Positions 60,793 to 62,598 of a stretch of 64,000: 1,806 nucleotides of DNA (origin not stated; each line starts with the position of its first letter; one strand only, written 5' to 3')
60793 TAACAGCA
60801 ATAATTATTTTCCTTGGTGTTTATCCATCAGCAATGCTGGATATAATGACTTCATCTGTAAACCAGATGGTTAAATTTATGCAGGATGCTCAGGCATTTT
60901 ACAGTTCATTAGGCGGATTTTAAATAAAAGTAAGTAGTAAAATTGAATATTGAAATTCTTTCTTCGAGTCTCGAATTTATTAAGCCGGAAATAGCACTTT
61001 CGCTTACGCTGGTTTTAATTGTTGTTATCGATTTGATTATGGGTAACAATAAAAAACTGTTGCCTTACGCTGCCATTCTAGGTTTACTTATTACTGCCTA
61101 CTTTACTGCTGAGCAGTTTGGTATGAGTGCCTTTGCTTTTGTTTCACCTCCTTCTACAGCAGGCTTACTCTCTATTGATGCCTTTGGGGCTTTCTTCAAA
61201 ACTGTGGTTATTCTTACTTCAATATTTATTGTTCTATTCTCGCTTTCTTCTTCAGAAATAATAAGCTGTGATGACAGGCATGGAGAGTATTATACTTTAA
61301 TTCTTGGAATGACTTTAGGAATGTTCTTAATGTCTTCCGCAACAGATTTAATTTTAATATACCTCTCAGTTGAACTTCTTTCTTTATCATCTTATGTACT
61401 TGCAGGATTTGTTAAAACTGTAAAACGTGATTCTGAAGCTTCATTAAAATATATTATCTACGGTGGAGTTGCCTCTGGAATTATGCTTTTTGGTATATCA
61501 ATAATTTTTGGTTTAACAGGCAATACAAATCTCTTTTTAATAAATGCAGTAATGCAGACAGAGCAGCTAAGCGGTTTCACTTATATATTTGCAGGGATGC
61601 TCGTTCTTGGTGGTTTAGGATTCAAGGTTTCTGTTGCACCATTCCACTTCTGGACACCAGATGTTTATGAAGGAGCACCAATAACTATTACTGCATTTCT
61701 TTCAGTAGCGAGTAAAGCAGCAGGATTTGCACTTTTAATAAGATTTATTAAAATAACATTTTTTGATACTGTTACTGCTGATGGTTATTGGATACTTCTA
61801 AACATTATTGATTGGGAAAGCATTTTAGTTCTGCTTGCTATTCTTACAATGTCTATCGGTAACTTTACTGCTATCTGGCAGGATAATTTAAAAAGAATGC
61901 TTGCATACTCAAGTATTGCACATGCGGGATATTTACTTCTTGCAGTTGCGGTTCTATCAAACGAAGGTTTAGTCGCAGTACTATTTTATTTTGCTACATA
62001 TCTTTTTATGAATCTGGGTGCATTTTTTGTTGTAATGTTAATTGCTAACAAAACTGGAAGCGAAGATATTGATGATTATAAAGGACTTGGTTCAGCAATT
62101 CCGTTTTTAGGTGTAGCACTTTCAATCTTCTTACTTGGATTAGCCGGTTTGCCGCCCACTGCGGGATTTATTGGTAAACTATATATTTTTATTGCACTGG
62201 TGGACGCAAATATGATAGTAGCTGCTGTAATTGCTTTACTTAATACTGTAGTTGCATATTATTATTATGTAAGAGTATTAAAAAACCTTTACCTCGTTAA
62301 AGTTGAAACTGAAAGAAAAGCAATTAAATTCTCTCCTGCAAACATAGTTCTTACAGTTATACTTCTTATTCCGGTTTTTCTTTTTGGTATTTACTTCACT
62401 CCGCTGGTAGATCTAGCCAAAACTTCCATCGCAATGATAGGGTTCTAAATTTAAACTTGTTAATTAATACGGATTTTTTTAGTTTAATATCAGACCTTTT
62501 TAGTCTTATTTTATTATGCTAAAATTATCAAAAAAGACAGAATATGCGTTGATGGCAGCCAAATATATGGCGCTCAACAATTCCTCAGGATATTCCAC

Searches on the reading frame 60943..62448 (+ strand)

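Call 55: search_protein_families(library=pfam, proteins=[window:60943-62448:+], max_evalue=0.0001)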
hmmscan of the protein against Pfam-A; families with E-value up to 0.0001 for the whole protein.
window:60943-62448:+ (501 aa): 1 family
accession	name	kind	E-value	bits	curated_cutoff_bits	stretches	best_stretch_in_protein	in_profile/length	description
PF00361.26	Proton_antipo_M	-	1.7e-71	241.3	21.5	1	133-436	1-292/294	NADH:quinone oxidoreductase/Mrp antiporter, TM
